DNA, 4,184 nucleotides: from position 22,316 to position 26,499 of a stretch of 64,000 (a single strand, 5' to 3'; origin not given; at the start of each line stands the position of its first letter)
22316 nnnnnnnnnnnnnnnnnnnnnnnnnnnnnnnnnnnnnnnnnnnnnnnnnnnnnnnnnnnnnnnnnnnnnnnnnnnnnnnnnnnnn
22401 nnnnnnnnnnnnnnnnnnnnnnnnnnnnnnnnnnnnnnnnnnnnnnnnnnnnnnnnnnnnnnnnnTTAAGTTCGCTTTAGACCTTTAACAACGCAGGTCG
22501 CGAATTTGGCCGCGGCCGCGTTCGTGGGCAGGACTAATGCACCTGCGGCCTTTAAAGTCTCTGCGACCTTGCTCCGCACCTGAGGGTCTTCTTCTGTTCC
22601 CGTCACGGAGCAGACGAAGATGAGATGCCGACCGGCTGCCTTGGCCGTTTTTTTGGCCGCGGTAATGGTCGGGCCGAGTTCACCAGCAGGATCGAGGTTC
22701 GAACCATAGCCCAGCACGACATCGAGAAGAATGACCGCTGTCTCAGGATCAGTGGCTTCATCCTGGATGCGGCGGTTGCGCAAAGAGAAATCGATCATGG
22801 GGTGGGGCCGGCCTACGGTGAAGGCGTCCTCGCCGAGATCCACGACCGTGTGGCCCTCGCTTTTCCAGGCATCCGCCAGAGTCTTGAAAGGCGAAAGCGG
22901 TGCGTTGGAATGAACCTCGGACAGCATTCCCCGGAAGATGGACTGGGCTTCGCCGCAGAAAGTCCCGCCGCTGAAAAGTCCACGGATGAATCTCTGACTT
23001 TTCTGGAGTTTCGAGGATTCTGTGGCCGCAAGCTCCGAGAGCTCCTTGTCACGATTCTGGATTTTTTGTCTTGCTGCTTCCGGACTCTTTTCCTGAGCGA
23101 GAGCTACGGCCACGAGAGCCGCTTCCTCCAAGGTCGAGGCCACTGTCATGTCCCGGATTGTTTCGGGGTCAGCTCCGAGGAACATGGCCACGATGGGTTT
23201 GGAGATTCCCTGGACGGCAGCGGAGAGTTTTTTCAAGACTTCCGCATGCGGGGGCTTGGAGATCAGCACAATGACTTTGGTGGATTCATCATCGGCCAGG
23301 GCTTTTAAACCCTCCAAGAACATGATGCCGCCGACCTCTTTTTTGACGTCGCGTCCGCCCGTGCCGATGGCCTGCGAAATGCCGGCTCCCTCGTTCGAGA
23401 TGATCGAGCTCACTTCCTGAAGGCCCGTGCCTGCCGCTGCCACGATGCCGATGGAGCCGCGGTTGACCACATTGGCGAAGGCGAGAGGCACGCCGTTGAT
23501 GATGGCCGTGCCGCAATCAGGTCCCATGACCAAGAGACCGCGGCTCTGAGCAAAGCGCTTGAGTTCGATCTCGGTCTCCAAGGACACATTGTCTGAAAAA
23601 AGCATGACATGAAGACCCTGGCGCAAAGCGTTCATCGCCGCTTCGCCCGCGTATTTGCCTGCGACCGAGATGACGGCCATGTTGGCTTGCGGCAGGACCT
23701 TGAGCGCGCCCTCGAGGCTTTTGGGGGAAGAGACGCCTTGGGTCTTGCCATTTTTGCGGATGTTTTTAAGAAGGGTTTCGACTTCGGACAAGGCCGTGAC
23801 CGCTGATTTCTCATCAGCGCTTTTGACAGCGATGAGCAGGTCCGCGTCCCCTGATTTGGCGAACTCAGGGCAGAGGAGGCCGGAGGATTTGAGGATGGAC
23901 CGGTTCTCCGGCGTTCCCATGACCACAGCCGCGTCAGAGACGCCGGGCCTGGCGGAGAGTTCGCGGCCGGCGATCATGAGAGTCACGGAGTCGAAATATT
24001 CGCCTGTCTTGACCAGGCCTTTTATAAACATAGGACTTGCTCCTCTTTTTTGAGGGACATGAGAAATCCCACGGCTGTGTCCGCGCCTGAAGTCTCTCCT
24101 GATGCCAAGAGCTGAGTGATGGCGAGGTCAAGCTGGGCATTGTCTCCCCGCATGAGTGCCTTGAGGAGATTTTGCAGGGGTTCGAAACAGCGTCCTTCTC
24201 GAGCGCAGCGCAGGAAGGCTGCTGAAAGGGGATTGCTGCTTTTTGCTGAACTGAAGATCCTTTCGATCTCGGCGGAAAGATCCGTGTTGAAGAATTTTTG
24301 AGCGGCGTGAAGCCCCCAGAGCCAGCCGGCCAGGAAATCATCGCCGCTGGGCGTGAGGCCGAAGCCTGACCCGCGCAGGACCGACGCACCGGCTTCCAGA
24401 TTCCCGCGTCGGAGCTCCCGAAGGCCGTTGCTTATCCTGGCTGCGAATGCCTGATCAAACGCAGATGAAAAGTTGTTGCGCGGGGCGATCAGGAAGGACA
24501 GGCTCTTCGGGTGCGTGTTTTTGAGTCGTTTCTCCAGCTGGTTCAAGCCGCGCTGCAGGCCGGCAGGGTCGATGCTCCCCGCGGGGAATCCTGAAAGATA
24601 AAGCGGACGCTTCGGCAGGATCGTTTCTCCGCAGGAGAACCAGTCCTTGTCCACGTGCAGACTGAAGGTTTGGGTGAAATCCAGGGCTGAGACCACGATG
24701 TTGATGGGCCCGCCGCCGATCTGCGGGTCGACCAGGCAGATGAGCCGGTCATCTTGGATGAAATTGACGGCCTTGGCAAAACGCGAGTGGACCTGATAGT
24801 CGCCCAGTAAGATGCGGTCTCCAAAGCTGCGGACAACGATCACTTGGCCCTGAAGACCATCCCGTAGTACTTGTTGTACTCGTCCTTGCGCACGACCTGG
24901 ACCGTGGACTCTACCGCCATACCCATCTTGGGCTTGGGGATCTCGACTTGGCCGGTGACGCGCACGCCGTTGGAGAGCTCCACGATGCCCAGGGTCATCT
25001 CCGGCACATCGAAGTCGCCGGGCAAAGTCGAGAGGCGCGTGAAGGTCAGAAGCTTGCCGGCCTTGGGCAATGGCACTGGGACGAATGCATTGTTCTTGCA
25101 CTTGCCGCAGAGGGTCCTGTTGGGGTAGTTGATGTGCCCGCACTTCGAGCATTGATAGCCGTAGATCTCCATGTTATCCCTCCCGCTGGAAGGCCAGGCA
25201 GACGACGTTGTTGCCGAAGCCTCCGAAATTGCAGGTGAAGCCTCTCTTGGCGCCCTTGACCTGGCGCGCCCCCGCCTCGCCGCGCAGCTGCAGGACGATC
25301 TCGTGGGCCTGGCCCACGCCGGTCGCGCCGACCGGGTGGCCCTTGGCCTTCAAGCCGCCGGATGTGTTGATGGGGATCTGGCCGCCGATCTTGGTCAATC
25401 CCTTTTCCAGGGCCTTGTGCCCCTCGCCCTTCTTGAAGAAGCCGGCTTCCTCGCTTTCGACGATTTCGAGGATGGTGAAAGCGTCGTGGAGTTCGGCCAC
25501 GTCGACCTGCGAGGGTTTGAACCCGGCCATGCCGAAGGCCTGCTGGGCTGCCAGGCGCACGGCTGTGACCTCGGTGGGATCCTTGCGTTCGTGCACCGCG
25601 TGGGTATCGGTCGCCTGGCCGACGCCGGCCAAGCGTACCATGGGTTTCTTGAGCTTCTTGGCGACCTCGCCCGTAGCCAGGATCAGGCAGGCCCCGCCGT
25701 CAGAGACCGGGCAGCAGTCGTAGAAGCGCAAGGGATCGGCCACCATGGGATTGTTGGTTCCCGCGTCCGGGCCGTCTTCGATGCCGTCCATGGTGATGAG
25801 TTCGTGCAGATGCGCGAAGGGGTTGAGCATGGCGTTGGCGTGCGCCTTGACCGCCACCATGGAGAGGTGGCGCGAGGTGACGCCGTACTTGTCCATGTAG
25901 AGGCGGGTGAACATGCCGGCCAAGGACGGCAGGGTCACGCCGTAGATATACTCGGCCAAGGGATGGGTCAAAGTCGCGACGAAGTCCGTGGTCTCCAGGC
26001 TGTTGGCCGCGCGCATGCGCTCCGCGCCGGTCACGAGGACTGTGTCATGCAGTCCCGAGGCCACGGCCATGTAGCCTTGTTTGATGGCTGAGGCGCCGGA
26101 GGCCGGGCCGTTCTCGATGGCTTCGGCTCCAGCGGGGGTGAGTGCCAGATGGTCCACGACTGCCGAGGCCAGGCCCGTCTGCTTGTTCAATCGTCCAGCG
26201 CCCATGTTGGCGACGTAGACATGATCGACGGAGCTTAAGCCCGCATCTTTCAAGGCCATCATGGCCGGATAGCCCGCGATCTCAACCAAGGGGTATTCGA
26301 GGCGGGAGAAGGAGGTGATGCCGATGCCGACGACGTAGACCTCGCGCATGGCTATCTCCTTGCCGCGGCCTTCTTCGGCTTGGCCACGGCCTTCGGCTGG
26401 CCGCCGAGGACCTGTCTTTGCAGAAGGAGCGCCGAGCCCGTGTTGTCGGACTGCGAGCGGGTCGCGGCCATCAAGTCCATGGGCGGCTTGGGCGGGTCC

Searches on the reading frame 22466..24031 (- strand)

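Call 9: search_protein_families(library=pfam, proteins=[window:22466-24031:-])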
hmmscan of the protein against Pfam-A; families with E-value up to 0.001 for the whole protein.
window:22466-24031:- (521 aa): 2 families
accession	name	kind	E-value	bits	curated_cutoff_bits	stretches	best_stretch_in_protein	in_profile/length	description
PF00549.24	Ligase_CoA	-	1.5e-34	119.3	24.5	1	352-512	1-126/128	CoA-ligase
PF02629.25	CoA_binding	-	1.4e-07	32.6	22.3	1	192-285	4-96/97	CoA binding domain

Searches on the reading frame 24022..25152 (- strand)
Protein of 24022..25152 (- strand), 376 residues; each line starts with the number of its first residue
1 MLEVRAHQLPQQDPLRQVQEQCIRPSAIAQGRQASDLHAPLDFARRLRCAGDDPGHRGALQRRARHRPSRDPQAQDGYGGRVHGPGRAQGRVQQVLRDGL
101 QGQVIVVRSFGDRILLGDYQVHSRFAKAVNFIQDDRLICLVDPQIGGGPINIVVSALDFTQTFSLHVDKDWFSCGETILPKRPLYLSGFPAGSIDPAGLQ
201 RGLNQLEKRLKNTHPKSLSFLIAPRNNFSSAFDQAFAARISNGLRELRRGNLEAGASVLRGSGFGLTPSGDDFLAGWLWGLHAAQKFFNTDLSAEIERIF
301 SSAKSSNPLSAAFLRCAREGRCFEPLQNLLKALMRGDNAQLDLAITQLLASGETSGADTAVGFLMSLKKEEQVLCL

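Call 9: search_protein_families(library=pfam, proteins=[window:24022-25152:-])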
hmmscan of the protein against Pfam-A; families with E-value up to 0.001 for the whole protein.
window:24022-25152:- (376 aa): 1 family
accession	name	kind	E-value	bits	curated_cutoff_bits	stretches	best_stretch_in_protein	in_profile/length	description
PF11392.14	AllH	-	9.5e-25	87.8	25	1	261-366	3-108/109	Oxamate carbamoyltransferase subunit AllH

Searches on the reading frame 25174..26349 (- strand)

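Call 9: search_protein_families(library=pfam, proteins=[window:25174-26349:-])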
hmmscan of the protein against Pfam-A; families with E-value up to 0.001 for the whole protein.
window:25174-26349:- (391 aa): 3 families
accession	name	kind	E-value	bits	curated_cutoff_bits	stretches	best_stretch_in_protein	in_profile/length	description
PF22691.2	Thiolase_C_1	-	3.1e-45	153.9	28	1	244-385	1-140/144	Thiolase C-terminal domain-like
PF00108.29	Thiolase_N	-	7.6e-20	71.8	26.4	1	30-226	32-258/260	Thiolase, N-terminal domain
PF02803.24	Thiolase_C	-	6.2e-08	32.8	27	1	265-366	25-108/123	Thiolase, C-terminal domain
